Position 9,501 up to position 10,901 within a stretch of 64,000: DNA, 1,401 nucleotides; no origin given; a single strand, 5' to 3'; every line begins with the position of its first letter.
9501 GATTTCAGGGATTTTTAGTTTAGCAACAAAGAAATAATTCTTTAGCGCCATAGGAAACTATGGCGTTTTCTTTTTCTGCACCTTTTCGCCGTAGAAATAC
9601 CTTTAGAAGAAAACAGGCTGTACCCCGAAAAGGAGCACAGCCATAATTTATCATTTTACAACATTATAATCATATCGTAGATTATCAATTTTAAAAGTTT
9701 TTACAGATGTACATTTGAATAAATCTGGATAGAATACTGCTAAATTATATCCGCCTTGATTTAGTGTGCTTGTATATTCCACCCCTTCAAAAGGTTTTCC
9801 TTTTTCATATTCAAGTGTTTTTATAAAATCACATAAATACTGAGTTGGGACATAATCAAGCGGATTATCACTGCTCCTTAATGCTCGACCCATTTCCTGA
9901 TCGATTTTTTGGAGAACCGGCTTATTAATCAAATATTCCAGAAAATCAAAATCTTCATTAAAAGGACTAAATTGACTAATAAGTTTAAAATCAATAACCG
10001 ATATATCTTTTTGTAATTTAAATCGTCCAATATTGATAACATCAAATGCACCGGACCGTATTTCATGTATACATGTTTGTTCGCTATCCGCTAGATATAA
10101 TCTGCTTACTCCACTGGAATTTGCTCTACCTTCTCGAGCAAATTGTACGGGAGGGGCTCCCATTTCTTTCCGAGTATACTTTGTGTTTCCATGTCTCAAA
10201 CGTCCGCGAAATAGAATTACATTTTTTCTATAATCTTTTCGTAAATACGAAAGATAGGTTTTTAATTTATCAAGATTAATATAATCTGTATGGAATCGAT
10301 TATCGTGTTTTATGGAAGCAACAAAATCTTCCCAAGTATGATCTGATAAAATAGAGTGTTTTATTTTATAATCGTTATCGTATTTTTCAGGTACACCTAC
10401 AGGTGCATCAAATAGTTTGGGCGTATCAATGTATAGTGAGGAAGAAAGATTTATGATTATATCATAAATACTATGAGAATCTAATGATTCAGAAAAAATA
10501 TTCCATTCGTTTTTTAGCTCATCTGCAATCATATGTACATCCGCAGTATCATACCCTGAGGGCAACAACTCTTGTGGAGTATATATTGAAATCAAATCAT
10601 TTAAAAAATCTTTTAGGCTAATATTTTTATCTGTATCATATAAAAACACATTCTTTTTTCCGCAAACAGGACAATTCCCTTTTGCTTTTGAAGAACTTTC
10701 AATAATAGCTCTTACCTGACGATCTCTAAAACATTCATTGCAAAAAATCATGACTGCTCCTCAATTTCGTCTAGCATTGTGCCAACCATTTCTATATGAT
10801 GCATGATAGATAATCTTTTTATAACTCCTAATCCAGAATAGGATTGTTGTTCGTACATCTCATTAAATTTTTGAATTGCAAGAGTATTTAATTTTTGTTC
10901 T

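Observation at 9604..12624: Three-gene operon (PD-(D/E)xK sce7726-like, Beta-protein/sce7725-like, zinc-ribbon-RES): candidate uncharacterised NAD+-targeting defence system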

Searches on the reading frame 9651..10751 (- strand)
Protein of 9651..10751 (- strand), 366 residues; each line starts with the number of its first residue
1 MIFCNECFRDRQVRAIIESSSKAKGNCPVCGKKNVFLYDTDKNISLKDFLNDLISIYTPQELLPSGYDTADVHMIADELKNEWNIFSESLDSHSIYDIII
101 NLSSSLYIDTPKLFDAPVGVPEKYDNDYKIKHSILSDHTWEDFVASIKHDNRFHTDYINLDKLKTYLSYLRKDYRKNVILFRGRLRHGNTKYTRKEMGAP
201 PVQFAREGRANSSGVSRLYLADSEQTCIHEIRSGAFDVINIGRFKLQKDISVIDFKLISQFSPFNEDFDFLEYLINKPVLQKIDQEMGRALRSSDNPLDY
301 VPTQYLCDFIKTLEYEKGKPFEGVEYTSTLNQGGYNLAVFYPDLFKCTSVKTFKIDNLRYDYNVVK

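Call 3: search_protein_families(library=pfam, proteins=[window:9651-10751:-], max_evalue=0.1)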
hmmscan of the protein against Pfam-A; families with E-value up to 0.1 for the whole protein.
window:9651-10751:- (366 aa): 3 families
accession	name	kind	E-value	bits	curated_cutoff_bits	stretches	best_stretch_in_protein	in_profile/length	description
PF08808.17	RES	-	2.8e-13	50.6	23.2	1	198-355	16-149/157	RES domain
PF17407.7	Nrap_D6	-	0.039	14.6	22.3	1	95-185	3-73/131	Nrap protein domain 6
PF18930.5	DUF5679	-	0.098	13.2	27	0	22-33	25-36/40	Domain of unknown function (DUF5679)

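Call 4: search_protein_families(library=ncbifam, proteins=[window:9651-10751:-], max_evalue=0.1)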
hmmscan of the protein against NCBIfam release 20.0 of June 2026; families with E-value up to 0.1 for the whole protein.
window:9651-10751:- (366 aa): 1 family
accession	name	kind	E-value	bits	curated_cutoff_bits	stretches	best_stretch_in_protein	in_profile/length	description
NF040506.1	PG0870_Nterm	domain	0.015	15.4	50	1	21-48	8-37/56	PG0870-related protein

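Call 5: search_protein_families(library=padloc, proteins=[window:9651-10751:-], max_evalue=0.1)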
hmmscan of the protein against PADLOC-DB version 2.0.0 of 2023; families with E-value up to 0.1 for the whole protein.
window:9651-10751:- (366 aa): 0 families

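Call 65: search_solved_structures(query=A3, max_evalue=1, show_alignments=2)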
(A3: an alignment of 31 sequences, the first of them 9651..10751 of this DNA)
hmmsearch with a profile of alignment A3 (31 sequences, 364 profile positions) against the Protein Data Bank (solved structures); distinct sequences matched with E-value up to 1: 1.
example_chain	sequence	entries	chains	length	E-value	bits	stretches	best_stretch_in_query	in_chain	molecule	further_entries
9k9b_A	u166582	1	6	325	0.92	11.6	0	91-134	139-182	Solanesyl diphosphate synthase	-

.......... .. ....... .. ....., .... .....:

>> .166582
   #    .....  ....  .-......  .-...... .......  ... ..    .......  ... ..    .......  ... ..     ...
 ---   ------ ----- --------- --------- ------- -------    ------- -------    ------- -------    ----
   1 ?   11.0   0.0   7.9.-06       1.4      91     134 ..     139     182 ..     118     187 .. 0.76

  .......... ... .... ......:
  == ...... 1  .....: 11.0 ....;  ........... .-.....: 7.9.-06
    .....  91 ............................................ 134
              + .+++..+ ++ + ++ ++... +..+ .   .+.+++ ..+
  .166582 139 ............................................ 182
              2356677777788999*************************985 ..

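Call 66: search_protein_families(library=pfam, alignment_id=A3, max_evalue=0.01)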
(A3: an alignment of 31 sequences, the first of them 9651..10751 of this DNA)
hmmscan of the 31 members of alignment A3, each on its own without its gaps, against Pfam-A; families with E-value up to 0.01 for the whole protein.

A. member 1, window:9651-10751:- (366 aa): 1 family
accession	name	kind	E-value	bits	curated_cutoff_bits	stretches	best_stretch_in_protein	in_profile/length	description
PF08808.17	RES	-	2.8e-13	50.6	23.2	1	198-355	16-149/157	RES domain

B. families by the number of members that match (of 31 scanned): 3 families
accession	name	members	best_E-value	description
PF08808.17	RES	31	2.6e-19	RES domain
PF18870.6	HEPN_RES_NTD1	11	7.7e-09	HEPN/RES N-terminal domain 1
PF00559.22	Vif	1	0.0017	Retroviral Vif (Viral infectivity) protein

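Call 84: search_dna_similar(query=window:9651-10751:-, collection=plasmids, mode=protein, max_evalue=0.001, max_rows=50)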
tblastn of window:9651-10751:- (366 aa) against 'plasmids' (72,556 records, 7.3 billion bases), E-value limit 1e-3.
Records with a match: 282; places in all: 285; records where one place covers at least 80% of the query: 64.
Best place of each record, by identity: <60% 282.
By first word of the organism name: Escherichia 63; Klebsiella 38; Enterobacter 29; Shigella 29; Citrobacter 17; Salmonella 12; Rhizobium 8; Serratia 8; Bacillus 7; Agrobacterium 6; and 35 more.
By predicted mobility (MOB-suite, as given by PLSDB): conjugative 192; non-mobilizable 48; mobilizable 42.
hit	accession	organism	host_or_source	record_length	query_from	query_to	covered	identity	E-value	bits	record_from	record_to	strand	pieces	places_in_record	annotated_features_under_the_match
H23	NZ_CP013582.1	Rhizobium phaseoli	Phaseolus vulgaris,Whole ...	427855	2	365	99%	27.8%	1e-30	130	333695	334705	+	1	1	RES family NAD+ phosphorylase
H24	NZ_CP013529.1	Rhizobium phaseoli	Phaseolus vulgaris,Whole ...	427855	2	365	99%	27.8%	1e-30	130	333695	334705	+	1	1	RES family NAD+ phosphorylase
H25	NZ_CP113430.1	Bacillus cereus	cell culture,petroleum sludge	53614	1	364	99%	27.3%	5e-21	102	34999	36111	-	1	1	RES domain-containing protein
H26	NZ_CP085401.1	Bacillus tropicus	single cell,soil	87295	4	365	99%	27.4%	3e-21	102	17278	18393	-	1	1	RES domain-containing protein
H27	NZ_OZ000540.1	Shinella sp. WSC3-e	-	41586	4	355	96%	28.1%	7e-29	125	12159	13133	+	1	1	RES family NAD+ phosphorylase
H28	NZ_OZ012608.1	Shinella sp. WSD5-1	-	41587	4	355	96%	28.1%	7e-29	125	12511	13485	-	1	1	RES family NAD+ phosphorylase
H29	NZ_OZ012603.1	Shinella sp. WSD5-1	-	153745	4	355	96%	28.1%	7e-29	125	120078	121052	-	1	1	RES family NAD+ phosphorylase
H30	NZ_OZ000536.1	Shinella sp. WSC3-e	-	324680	4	355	96%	28.1%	7e-29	125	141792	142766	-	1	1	RES family NAD+ phosphorylase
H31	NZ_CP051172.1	Ralstonia pseudosolanacearum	Whole organism,potato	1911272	4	361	98%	27.5%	7e-33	137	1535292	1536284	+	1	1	none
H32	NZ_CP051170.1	Ralstonia pseudosolanacearum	Whole organism,potato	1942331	4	361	98%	27.5%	7e-33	137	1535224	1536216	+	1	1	none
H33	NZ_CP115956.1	Ralstonia pseudosolanacearum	Solanum tuberosum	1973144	4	361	98%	27.5%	7e-33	137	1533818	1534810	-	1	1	none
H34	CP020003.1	Bacillus thuringiensis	Bacillus thuringiensis subsp,whole ...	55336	4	365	99%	26.1%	8e-22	104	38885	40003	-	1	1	hypothetical protein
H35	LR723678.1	arsenite-oxidising bacterium NT-25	moist arsenopyrite (FeAsS)-containing ...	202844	2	340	93%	27.7%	4e-30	129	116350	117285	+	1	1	RES domain-containing protein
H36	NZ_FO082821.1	Pseudorhizobium banfieldiae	-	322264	2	340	93%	27.7%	4e-30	129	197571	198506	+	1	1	RES family NAD+ phosphorylase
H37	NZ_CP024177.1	Moraxella osloensis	Homo sapiens,single cell,skin swab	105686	4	355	96%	26.5%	1e-23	110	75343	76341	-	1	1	RES family NAD+ phosphorylase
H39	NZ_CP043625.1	Glutamicibacter sp. ZJUTW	cell culture,activated sludge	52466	4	350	95%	26.6%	6e-24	110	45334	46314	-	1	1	RES family NAD+ phosphorylase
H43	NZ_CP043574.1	Comamonas testosteroni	bacterial isolate,biofilm reactor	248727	4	340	92%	24.6%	1e-12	77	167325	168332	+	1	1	HEPN-associated N-terminal domain-containing protein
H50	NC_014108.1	Enterobacter cloacae subsp. cloacae ATCC 13047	-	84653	4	340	92%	24.0%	2e-6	57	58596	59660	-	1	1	RES domain-containing protein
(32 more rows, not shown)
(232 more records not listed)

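Call 86: get_annotated_region(hit=H25, flank=4000)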
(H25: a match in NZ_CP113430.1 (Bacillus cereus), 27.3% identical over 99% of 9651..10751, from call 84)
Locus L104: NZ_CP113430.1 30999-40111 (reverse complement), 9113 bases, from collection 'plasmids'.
description: Bacillus cereus strain NW6 plasmid unnamed2, complete sequence
organism: Bacillus cereus (NCBI taxid 1396)
taxonomy: Bacteria; Bacillota; Bacilli; Bacillales; Bacillaceae; Bacillus; Bacillus cereus
host: -; source: cell culture,petroleum sludge; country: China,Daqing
typing (MOB-suite, as given by PLSDB): non-mobilizable
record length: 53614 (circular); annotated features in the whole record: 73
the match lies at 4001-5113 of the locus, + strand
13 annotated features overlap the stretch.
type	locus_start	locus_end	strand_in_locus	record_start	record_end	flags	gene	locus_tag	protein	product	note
CDS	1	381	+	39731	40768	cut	-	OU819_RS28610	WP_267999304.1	hypothetical protein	-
CDS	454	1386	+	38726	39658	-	-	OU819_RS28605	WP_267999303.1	hypothetical protein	-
CDS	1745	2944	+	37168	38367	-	-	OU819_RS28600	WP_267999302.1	DUF3800 domain-containing protein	-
CDS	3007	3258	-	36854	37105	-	-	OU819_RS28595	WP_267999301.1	hypothetical protein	-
CDS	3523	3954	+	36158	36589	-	-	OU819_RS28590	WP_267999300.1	DUF3967 domain-containing protein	-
CDS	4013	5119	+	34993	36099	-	-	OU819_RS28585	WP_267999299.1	RES domain-containing protein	-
CDS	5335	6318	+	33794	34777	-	-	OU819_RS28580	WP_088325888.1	ParM/StbA family protein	GO:0030541 - plasmid partitioning [Evidence IEA]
CDS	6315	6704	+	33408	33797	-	-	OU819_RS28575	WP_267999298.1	hypothetical protein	-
CDS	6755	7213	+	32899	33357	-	-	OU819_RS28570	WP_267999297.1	hypothetical protein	-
CDS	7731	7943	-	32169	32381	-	-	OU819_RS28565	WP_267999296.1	DNA-binding protein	-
CDS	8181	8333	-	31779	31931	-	-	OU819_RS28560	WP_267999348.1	hypothetical protein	-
CDS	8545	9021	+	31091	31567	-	-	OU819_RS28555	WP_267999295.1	helix-turn-helix domain-containing protein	-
CDS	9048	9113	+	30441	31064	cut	-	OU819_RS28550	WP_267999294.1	DUF4411 family protein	-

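Call 87: get_annotated_region(hit=H50, flank=4000)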
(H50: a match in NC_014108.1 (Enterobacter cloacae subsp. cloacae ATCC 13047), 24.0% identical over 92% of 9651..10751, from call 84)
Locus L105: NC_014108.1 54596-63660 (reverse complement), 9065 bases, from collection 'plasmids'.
description: Enterobacter cloacae subsp. cloacae ATCC 13047 plasmid pECL_B, complete sequence
organism: Enterobacter cloacae subsp. cloacae ATCC 13047 (NCBI taxid 716541)
taxonomy: Bacteria; Pseudomonadota; Gammaproteobacteria; Enterobacterales; Enterobacteriaceae; Enterobacter; Enterobacter cloacae; Enterobacter cloacae subsp. cloacae ATCC 13047
host: -; source: -; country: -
typing (MOB-suite, as given by PLSDB): conjugative; replicon rep_cluster_867; relaxase MOBF; mating-pair formation MPF_F
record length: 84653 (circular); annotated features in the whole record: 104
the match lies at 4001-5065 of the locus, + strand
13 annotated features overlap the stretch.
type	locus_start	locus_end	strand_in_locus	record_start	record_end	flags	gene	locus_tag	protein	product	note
CDS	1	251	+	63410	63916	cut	-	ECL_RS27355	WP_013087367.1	hypothetical protein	-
CDS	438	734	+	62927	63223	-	-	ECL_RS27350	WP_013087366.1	hypothetical protein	-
CDS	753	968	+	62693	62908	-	-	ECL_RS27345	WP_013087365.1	hypothetical protein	-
CDS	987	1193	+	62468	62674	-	-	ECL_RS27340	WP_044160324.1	hypothetical protein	-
CDS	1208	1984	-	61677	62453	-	-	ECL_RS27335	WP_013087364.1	tyrosine-type recombinase/integrase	GO:0015074 - DNA integration [Evidence IEA]; GO:0006310 - DNA recombination [Evidence IEA]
CDS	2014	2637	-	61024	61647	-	-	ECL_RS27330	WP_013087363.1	hypothetical protein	-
CDS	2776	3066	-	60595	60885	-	-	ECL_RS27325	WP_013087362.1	hypothetical protein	-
CDS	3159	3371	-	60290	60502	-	-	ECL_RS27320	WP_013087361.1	hypothetical protein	-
CDS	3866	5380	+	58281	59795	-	-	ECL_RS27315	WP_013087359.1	RES domain-containing protein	-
CDS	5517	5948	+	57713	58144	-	-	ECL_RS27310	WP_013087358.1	hypothetical protein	-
CDS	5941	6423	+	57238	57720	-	-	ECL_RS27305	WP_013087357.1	hypothetical protein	-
CDS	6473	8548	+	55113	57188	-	-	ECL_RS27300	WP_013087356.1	hypothetical protein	-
CDS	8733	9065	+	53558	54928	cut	dnaB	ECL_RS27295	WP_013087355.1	replicative DNA helicase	GO:0006260 - DNA replication [Evidence IEA]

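Call 88: get_annotated_region(hit=H39, flank=4000)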
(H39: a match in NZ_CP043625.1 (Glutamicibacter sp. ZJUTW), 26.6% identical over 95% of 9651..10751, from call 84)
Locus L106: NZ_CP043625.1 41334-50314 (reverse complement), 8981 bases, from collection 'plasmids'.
description: Glutamicibacter sp. ZJUTW plasmid pQL1, complete sequence
organism: Glutamicibacter sp. ZJUTW (NCBI taxid 1155384)
taxonomy: Bacteria; Actinomycetota; Actinomycetes; Micrococcales; Micrococcaceae; Glutamicibacter; Glutamicibacter sp. ZJUTW
host: -; source: cell culture,activated sludge; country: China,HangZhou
typing (MOB-suite, as given by PLSDB): non-mobilizable
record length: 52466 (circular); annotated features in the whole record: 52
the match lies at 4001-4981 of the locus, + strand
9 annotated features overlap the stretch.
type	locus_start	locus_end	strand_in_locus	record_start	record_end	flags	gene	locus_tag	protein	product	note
CDS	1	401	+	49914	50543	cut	-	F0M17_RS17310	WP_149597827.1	hypothetical protein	-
CDS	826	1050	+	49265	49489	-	nrdH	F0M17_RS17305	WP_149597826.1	glutaredoxin-like protein NrdH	-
CDS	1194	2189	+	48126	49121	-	-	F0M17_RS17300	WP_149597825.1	DUF4192 family protein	-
CDS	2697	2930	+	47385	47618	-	-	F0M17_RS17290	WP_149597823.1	hypothetical protein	-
CDS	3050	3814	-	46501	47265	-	-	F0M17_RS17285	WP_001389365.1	IS6-like element IS6100 family transposase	-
CDS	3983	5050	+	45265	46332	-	-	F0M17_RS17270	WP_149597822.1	RES family NAD+ phosphorylase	-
CDS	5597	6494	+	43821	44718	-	-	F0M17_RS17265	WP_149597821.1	IS5 family transposase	-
CDS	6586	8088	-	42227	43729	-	-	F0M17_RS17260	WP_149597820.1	carboxylesterase family protein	-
CDS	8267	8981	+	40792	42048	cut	-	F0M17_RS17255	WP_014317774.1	DDE-type integrase/transposase/recombinase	-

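Call 89: get_annotated_region(hit=H43, flank=4000)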
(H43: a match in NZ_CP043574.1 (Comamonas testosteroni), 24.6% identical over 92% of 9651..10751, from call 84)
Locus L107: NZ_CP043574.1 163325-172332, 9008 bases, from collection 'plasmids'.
description: Comamonas testosteroni strain R5-28 plasmid unnamed, complete sequence
organism: Comamonas testosteroni (NCBI taxid 285)
taxonomy: Bacteria; Pseudomonadota; Betaproteobacteria; Burkholderiales; Comamonadaceae; Comamonas; Comamonas testosteroni
host: -; source: bacterial isolate,biofilm reactor; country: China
typing (MOB-suite, as given by PLSDB): non-mobilizable
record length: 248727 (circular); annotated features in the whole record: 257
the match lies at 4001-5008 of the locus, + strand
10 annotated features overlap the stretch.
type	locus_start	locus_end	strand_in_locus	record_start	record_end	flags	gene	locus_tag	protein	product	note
CDS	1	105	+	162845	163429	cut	-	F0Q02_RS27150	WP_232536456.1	FlhC family transcriptional regulator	GO:0045893 - positive regulation of DNA-templated transcription [Evidence IEA]; GO:1902208 - regulation of ...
CDS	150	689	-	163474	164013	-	-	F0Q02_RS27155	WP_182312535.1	thermonuclease family protein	-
CDS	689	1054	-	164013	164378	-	-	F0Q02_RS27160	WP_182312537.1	hypothetical protein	-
CDS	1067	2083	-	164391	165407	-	-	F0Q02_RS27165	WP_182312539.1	ParM/StbA family protein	GO:0030541 - plasmid partitioning [Evidence IEA]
CDS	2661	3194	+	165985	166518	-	mobI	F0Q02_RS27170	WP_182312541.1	conjugative transfer protein MobI(A/C)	-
CDS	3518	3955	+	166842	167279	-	-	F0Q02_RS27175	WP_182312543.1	hypothetical protein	-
CDS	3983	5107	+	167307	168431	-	-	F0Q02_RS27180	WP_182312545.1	HEPN-associated N-terminal domain-containing protein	-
CDS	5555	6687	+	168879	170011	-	-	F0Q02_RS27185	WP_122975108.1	IS3 family transposase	-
CDS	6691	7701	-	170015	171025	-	-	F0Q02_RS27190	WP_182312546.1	hypothetical protein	-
CDS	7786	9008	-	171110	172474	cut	-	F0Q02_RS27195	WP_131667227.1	DUF3150 domain-containing protein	-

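Call 112: search_protein_families(library=padloc, proteins=[L104:4013-5119:+, L105:3866-5380:+], max_evalue=0.01)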
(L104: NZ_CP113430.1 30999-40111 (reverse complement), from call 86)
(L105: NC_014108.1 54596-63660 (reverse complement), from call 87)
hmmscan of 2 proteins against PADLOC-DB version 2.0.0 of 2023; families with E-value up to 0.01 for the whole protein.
L104:4013-5119:+ (368 aa): 0 families

L105:3866-5380:+ (504 aa): 0 families
